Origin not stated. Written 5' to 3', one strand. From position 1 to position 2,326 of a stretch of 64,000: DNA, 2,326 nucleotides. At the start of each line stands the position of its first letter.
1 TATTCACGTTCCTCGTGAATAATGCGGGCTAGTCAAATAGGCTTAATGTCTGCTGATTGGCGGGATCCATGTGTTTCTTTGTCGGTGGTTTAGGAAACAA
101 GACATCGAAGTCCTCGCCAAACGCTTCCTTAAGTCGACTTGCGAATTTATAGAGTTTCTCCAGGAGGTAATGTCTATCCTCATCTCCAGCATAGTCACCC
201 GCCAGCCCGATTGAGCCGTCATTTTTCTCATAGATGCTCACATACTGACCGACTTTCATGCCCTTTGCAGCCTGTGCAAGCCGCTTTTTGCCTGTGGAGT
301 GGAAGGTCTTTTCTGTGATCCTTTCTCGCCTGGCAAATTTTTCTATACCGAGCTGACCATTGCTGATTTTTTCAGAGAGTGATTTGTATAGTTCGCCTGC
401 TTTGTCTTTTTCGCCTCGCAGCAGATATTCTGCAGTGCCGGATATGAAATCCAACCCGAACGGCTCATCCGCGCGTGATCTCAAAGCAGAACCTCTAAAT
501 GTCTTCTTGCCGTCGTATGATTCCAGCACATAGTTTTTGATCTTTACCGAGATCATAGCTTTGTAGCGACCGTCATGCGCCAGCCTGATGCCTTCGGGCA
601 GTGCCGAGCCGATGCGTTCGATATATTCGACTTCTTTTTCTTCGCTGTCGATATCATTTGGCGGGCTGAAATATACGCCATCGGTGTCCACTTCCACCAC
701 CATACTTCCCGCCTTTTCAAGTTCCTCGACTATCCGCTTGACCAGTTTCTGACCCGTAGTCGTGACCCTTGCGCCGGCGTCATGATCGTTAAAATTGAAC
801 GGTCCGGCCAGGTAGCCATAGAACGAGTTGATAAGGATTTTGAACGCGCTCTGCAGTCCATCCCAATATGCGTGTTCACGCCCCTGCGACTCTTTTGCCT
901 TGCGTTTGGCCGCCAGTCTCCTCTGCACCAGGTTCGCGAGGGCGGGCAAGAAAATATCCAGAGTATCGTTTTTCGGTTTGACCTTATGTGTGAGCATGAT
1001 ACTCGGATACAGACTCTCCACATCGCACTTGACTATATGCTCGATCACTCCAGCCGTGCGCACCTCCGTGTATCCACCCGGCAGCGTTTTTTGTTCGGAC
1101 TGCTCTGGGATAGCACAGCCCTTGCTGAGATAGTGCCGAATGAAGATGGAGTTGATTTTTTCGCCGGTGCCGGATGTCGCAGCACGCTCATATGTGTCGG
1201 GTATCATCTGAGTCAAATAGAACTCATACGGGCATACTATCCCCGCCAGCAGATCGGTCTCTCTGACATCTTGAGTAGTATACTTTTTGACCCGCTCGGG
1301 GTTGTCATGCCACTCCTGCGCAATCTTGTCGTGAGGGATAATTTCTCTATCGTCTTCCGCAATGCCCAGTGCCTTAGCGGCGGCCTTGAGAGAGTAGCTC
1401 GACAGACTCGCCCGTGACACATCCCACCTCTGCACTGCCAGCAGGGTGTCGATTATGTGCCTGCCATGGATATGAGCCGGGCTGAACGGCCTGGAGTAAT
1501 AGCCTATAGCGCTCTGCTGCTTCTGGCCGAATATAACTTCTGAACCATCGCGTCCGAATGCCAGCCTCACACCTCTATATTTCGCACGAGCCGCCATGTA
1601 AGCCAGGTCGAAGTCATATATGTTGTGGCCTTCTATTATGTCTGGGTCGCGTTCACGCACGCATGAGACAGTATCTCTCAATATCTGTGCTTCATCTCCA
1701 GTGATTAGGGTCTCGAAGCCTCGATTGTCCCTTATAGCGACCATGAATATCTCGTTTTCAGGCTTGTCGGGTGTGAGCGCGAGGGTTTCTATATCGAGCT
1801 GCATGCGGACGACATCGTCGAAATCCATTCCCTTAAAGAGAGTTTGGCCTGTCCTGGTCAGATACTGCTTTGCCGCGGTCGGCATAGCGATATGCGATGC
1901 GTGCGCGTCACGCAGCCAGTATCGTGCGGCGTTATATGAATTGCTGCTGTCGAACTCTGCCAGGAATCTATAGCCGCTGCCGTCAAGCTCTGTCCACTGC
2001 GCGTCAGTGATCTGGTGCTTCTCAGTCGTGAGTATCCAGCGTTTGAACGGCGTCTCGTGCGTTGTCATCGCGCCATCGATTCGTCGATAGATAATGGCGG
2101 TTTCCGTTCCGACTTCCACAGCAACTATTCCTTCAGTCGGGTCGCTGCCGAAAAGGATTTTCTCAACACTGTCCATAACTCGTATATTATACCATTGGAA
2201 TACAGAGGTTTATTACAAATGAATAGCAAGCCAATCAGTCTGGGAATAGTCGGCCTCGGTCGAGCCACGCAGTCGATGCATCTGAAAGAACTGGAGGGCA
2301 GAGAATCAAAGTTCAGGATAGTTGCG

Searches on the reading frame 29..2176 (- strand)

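Call 25: search_protein_families(library=pfam, proteins=[window:29-2176:-])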
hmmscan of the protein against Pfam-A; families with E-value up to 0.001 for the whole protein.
window:29-2176:- (715 aa): 2 families
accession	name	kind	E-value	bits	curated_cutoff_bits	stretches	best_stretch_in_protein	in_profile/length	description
PF03104.25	DNA_pol_B_exo1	-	3.7e-13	49.9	23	1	153-265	134-241/242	DNA polymerase family B, exonuclease domain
PF00136.26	DNA_pol_B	-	1.6e-09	37.5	23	1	412-493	123-224/453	DNA polymerase family B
